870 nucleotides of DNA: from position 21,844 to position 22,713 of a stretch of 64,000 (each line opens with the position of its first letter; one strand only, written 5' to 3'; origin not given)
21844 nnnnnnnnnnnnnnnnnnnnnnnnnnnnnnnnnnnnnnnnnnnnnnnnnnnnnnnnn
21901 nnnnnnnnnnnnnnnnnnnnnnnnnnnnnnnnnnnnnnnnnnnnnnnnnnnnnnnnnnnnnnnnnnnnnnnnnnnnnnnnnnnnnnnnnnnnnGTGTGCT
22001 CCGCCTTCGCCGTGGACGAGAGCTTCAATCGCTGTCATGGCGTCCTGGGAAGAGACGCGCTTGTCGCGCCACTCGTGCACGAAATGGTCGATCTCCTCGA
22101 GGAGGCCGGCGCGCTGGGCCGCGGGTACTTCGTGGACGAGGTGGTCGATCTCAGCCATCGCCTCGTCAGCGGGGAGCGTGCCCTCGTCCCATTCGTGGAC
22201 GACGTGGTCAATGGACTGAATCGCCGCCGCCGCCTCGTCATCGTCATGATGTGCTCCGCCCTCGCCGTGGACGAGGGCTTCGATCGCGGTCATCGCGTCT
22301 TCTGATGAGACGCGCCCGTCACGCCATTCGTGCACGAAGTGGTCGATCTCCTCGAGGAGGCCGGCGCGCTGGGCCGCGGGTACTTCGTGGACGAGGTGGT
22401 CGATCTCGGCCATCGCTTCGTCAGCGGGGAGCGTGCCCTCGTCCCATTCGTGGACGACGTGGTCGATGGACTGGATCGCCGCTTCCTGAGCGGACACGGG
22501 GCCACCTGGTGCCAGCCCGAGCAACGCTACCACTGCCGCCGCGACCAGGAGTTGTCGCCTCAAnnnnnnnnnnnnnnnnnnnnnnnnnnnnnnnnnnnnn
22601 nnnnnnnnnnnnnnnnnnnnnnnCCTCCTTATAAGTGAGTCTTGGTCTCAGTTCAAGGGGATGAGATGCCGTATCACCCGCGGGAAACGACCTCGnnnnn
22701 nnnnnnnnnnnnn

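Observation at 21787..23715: Candidate zinc-scavenging pair: orphan ZnuA-like binding lipoprotein directly upstream of a secreted poly-histidine-motif repeat protein (AdcAII-Pht-like arrangement)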

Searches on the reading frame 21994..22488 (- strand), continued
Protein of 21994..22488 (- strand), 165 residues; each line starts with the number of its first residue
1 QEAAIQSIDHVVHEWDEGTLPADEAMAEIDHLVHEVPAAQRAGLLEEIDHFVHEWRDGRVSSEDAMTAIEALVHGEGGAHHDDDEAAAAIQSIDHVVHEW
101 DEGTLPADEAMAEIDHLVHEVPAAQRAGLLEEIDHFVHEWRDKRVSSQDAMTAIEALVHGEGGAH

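Call 80: search_protein_families(library=pfam, proteins=[P0002, P0003, P0004, P0006, P0013, P0016, P0017], max_evalue=0.001)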
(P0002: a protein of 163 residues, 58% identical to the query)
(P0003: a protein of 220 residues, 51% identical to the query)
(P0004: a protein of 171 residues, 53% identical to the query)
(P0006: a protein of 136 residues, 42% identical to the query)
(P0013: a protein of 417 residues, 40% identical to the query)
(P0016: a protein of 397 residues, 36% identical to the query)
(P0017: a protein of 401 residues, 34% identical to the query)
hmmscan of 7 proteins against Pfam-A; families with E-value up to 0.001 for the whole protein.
P0002 (163 aa): 3 families
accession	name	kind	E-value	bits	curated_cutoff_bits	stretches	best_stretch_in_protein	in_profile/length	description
PF02609.21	Exonuc_VII_S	-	0.00012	22.5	24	0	34-59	3-28/52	Exonuclease VII small subunit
PF06738.18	ThrE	-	0.00015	21.8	26.3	0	34-68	70-104/241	Putative threonine/serine exporter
PF22746.1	SHOCT-like_DUF2089-C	-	0.00019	21.4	27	0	87-103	11-27/32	SHOCT-like domain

P0003 (220 aa): 1 family
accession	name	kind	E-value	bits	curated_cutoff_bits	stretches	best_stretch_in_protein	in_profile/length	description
PF22746.1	SHOCT-like_DUF2089-C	-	7.5e-05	22.6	27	0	145-161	11-27/32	SHOCT-like domain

P0004 (171 aa): 1 family
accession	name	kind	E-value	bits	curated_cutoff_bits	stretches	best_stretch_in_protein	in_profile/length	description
PF22746.1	SHOCT-like_DUF2089-C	-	1.3e-05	25.1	27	0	90-106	11-27/32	SHOCT-like domain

P0006 (136 aa): 2 families
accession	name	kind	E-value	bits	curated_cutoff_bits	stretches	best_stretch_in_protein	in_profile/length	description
PF22746.1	SHOCT-like_DUF2089-C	-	4.9e-05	23.2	27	0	77-93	11-27/32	SHOCT-like domain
PF06738.18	ThrE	-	0.00059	19.8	26.3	0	64-94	70-100/241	Putative threonine/serine exporter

P0013 (417 aa): 1 family
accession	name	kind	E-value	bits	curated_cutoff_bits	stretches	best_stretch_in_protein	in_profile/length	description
PF01297.22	ZnuA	-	2.8e-72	243.8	29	1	52-411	1-261/263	Zinc-uptake complex component A periplasmic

P0016 (397 aa): 2 families
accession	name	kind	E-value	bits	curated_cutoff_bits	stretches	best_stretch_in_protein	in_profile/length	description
PF01297.22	ZnuA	-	4e-75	253.1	29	1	31-393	1-263/263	Zinc-uptake complex component A periplasmic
PF12998.12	ING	-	0.00095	20.1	23.9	0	173-236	10-70/102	Inhibitor of growth proteins N-terminal histone-binding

P0017 (401 aa): 1 family
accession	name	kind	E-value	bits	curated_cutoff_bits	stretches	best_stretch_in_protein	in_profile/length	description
PF01297.22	ZnuA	-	8.3e-65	219.3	29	1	37-396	1-261/263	Zinc-uptake complex component A periplasmic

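Call 81: list_cluster_members(proteins=[P0001, P0005, P0007, P0009, P0010, P0013, P0014, P0015, P0016, P0017])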
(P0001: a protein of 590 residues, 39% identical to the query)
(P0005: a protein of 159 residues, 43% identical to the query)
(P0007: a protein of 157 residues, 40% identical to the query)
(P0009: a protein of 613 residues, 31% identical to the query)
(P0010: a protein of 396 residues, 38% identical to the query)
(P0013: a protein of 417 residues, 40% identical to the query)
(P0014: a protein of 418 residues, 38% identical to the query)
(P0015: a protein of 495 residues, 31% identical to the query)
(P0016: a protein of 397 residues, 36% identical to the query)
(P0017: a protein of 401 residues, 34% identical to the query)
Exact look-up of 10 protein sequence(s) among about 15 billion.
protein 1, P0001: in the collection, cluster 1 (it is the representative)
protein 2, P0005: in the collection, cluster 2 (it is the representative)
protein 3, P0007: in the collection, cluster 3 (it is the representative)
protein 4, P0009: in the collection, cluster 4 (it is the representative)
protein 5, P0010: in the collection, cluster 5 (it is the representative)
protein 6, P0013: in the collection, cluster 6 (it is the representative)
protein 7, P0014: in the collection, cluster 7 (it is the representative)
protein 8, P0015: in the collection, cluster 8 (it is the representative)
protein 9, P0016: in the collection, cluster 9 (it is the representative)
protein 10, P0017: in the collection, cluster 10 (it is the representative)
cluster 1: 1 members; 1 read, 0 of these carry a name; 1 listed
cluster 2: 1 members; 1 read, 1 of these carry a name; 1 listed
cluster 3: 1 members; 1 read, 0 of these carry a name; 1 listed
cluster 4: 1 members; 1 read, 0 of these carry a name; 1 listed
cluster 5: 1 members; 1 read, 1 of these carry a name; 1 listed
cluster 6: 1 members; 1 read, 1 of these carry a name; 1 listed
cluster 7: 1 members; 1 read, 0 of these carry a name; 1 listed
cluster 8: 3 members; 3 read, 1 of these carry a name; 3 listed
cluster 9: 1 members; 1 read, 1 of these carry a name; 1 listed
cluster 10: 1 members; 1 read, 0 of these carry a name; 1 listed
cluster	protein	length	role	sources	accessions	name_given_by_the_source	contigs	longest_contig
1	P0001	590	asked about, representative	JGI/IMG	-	-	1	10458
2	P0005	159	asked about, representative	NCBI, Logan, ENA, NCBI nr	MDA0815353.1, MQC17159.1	MAG: hypothetical protein O2924_02110 [Chloroflexi bacterium] | hypothetical protein [Chloroflexota bacterium]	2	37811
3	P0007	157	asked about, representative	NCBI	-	-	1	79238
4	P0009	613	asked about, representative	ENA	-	-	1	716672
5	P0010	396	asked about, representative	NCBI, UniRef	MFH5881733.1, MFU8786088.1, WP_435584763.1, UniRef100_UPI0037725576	MAG: metal ABC transporter solute-binding protein, Zn/Mn family [Candidatus ... | metal ABC transporter solute-binding protein, Zn/Mn family n=1 Tax=Liberiplasma ...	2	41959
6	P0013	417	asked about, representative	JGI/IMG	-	zinc transport system substrate-binding protein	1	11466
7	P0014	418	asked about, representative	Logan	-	-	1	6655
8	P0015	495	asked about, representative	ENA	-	-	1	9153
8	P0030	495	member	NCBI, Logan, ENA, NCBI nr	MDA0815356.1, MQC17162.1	MAG: zinc ABC transporter substrate-binding protein [Chloroflexi bacterium] | zinc ABC transporter substrate-binding protein [Chloroflexota bacterium]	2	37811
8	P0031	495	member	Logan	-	-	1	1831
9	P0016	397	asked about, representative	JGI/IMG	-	zinc transport system substrate-binding protein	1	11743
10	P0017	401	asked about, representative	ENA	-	-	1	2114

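Call 83: search_protein_families(library=pfam, proteins=[L084:2023-2457:+, L084:2562-4049:+], max_evalue=0.01)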
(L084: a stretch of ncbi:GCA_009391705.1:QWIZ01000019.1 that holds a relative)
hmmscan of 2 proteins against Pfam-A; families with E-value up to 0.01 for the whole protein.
L084:2023-2457:+ (144 aa): 1 family
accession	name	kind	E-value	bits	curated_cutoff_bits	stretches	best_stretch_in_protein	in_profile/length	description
PF01475.25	FUR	-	1.5e-28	99.8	23.1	1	16-130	2-121/121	Ferric uptake regulator family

L084:2562-4049:+ (495 aa): 1 family
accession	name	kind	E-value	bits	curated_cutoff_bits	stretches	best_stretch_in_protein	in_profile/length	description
PF01297.22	ZnuA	-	7.9e-64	216.1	29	1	40-489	1-262/263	Zinc-uptake complex component A periplasmic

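Call 88: search_protein_families(library=ncbifam, proteins=[P0011, P0002, P0003, P0005, P0007, P0012, P0010, P0001], max_evalue=0.1)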
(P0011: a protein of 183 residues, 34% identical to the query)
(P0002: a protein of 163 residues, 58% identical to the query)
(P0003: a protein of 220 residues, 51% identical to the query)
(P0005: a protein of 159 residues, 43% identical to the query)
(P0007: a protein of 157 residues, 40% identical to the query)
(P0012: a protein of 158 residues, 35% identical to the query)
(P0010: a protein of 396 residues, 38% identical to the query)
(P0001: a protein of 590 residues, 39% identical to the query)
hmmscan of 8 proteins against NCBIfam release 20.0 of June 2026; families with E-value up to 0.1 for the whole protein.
P0011 (183 aa): 0 families

P0002 (163 aa): 11 families
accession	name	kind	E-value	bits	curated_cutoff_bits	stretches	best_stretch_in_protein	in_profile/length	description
NF002137.0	PRK00977.1-1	equivalog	2.9e-09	36.7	94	2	33-64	12-43/80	exodeoxyribonuclease VII small subunit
NF002138.0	PRK00977.1-2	equivalog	8.9e-06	25.4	77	1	35-60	11-36/77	exodeoxyribonuclease VII small subunit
TIGR01280.1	xseB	equivalog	2.1e-05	24.5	35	1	34-59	4-29/57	exodeoxyribonuclease VII small subunit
NF002140.0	PRK00977.1-4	equivalog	0.00012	21.8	71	0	33-59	13-39/81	exodeoxyribonuclease VII small subunit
NF010666.0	PRK14063.1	equivalog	0.0013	18.8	111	0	77-102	14-39/78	exodeoxyribonuclease VII small subunit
NF002141.0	PRK00977.1-5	equivalog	0.0013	18.5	92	0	33-58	24-49/93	exodeoxyribonuclease VII small subunit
NF010669.0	PRK14066.1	equivalog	0.0015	18.8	113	0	76-107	10-41/76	exodeoxyribonuclease VII small subunit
NF002139.0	PRK00977.1-3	equivalog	0.011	15.9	68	0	34-58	17-41/84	exodeoxyribonuclease VII small subunit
NF010670.0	PRK14067.1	equivalog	0.02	14.6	107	0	33-56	11-34/81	exodeoxyribonuclease VII small subunit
TIGR03885.1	flavin_revert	hypoth_equivalog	0.039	13.1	398.7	0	80-115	172-207/315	TIGR03885 family FMN-dependent LLM class oxidoreductase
NF010673.0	PRK14070.1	equivalog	0.079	13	119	0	76-102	7-33/75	exodeoxyribonuclease VII small subunit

P0003 (220 aa): 10 families
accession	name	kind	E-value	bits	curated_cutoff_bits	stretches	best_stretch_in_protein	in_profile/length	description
NF002137.0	PRK00977.1-1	equivalog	2.2e-07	30.7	94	2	88-116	9-37/80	exodeoxyribonuclease VII small subunit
NF002138.0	PRK00977.1-2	equivalog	0.00015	21.4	77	0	134-157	12-35/77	exodeoxyribonuclease VII small subunit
NF002140.0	PRK00977.1-4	equivalog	0.00062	19.5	71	0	88-116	10-38/81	exodeoxyribonuclease VII small subunit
TIGR01280.1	xseB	equivalog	0.0011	18.9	35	0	134-157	6-29/57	exodeoxyribonuclease VII small subunit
NF002141.0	PRK00977.1-5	equivalog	0.0018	18.1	92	0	86-116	19-49/93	exodeoxyribonuclease VII small subunit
NF010666.0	PRK14063.1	equivalog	0.007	16.4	111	0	91-119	10-38/78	exodeoxyribonuclease VII small subunit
NF002139.0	PRK00977.1-3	equivalog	0.016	15.3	68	0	91-117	16-42/84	exodeoxyribonuclease VII small subunit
NF010669.0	PRK14066.1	equivalog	0.033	14.5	113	0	90-118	6-34/76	exodeoxyribonuclease VII small subunit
NF010670.0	PRK14067.1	equivalog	0.034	13.8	107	0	81-114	1-34/81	exodeoxyribonuclease VII small subunit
NF010673.0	PRK14070.1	equivalog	0.067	13.3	119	0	134-159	7-32/75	exodeoxyribonuclease VII small subunit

P0005 (159 aa): 4 families
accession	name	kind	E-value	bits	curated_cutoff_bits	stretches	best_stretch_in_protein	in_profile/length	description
NF002137.0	PRK00977.1-1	equivalog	0.0018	18.1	94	0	32-69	13-50/80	exodeoxyribonuclease VII small subunit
NF010669.0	PRK14066.1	equivalog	0.0054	17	113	0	32-62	8-38/76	exodeoxyribonuclease VII small subunit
NF002138.0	PRK00977.1-2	equivalog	0.025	14.3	77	0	34-58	12-36/77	exodeoxyribonuclease VII small subunit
NF001639.0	PRK00419.1-1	equivalog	0.096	11.6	577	0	48-122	228-300/391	DNA primase small subunit PriS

P0007 (157 aa): 5 families
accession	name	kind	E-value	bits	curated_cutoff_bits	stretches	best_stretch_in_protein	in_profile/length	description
NF002138.0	PRK00977.1-2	equivalog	0.00049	19.8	77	1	27-58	6-37/77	exodeoxyribonuclease VII small subunit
NF002137.0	PRK00977.1-1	equivalog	0.0033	17.3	94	0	28-59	10-41/80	exodeoxyribonuclease VII small subunit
NF011404.0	PRK14829.1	equivalog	0.0058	16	372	0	64-92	156-184/260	isoprenyl transferase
NF006614.0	PRK09181.1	equivalog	0.023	13.4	536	1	30-67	110-147/476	aspartate kinase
NF010669.0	PRK14066.1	equivalog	0.043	14.1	113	0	33-60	10-37/76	exodeoxyribonuclease VII small subunit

P0012 (158 aa): 1 family
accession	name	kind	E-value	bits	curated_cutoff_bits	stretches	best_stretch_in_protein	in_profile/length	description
TIGR01692.1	HIBADH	equivalog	0.027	13.8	291.6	1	29-135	24-132/288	3-hydroxyisobutyrate dehydrogenase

P0010 (396 aa): 15 families
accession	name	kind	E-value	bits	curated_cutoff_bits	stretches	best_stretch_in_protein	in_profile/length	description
NF040870.1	AztC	equivalog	2.7e-45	155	350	2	191-389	73-274/277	zinc ABC transporter substrate-binding protein AztC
NF033605.1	Zn_bnd_ABC_AdcA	exception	4.4e-36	124.9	700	2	205-389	136-319/517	zinc ABC transporter substrate-binding lipoprotein AdcA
NF053842.1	MnTportMntCDein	equivalog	6e-36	124.1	400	2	206-387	95-277/281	manganese ABC transporter substrate-binding protein MntC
NF007091.2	PRK09545.1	equivalog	1.8e-25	89.8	268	1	29-355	25-282/318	zinc ABC transporter substrate-binding protein ZnuA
NF047355.1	ABC_bind_Mn_Staph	exception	1.9e-23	83.2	500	2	213-393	130-309/309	manganese ABC transporter substrate-binding lipoprotein MntC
NF053703.1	Mn_SBP_EfaA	exception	4.5e-22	78.6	485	2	214-391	132-308/310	Mn/Fe ABC transporter substrate-binding lipoprotein EfaA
NF040928.1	ABC_lipo_SloC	subfamily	2.7e-21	76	525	2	213-392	124-302/304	metal ABC transporter substrate-binding lipoprotein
TIGR03772.1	anch_rpt_subst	equivalog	6.5e-19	67.9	350.45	2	217-387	313-480/486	anchored repeat ABC transporter, substrate-binding protein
NF002137.0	PRK00977.1-1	equivalog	1.2e-08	34.7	94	2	121-154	8-41/80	exodeoxyribonuclease VII small subunit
NF002140.0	PRK00977.1-4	equivalog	1.2e-06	28.1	71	1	119-152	7-40/81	exodeoxyribonuclease VII small subunit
NF002138.0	PRK00977.1-2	equivalog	9.9e-06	25.2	77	1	121-152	5-36/77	exodeoxyribonuclease VII small subunit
TIGR01280.1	xseB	equivalog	0.0016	18.4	35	0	170-198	3-31/57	exodeoxyribonuclease VII small subunit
NF010666.0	PRK14063.1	equivalog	0.0038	17.3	111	0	121-150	6-35/78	exodeoxyribonuclease VII small subunit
NF002141.0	PRK00977.1-5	equivalog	0.021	14.7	92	0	121-149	20-48/93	exodeoxyribonuclease VII small subunit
TIGR03885.1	flavin_revert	hypoth_equivalog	0.024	13.8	398.7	0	178-206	173-201/315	TIGR03885 family FMN-dependent LLM class oxidoreductase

P0001 (590 aa): 19 families
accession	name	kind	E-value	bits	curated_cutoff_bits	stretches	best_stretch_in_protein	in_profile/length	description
NF033605.1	Zn_bnd_ABC_AdcA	exception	1.2e-48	166.3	700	2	391-588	126-323/517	zinc ABC transporter substrate-binding lipoprotein AdcA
NF040870.1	AztC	equivalog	1.5e-46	159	350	2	373-587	60-277/277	zinc ABC transporter substrate-binding protein AztC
NF053842.1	MnTportMntCDein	equivalog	4.8e-39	134.3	400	2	404-582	96-277/281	manganese ABC transporter substrate-binding protein MntC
NF007091.2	PRK09545.1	equivalog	2.2e-35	122.4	268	2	374-576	108-308/318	zinc ABC transporter substrate-binding protein ZnuA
NF053703.1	Mn_SBP_EfaA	exception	5.1e-33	114.5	485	2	414-583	135-305/310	Mn/Fe ABC transporter substrate-binding lipoprotein EfaA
TIGR03772.1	anch_rpt_subst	equivalog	9.7e-33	113.5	350.45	2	411-551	310-454/486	anchored repeat ABC transporter, substrate-binding protein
NF047355.1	ABC_bind_Mn_Staph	exception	9.3e-28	97.4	500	2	409-583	129-304/309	manganese ABC transporter substrate-binding lipoprotein MntC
NF040928.1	ABC_lipo_SloC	subfamily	2.1e-25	89.5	525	2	412-584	126-299/304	metal ABC transporter substrate-binding lipoprotein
NF002137.0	PRK00977.1-1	equivalog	5.6e-18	64.6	94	3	328-361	11-44/80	exodeoxyribonuclease VII small subunit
NF010666.0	PRK14063.1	equivalog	8.5e-12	45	111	0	328-358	9-39/78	exodeoxyribonuclease VII small subunit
NF002138.0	PRK00977.1-2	equivalog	1.2e-10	41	77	0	192-218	10-36/77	exodeoxyribonuclease VII small subunit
TIGR01280.1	xseB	equivalog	2.7e-10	40.2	35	0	330-360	4-34/57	exodeoxyribonuclease VII small subunit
NF010669.0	PRK14066.1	equivalog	5.7e-10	39.3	113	0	331-362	9-40/76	exodeoxyribonuclease VII small subunit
NF002141.0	PRK00977.1-5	equivalog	9.8e-08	31.8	92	0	246-272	24-50/93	exodeoxyribonuclease VII small subunit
NF002140.0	PRK00977.1-4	equivalog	3.8e-06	26.6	71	0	330-361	14-45/81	exodeoxyribonuclease VII small subunit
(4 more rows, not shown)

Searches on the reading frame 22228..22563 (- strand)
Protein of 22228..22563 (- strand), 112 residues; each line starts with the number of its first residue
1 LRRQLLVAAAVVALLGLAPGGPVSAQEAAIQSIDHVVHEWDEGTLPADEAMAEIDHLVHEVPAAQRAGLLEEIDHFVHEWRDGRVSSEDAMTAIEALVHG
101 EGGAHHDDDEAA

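Call 23: find_related_loci(query=A1, collection=metagenome_contigs, flank=8000)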
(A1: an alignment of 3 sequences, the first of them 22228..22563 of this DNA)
Query A1 (112 aa) in metagenome_contigs; peptide patterns used: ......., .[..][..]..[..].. (x = any residue, [..] = any of these).
600 stretches matched a pattern, but none encodes a relative of the query by tblastn (E <= 1e-3).
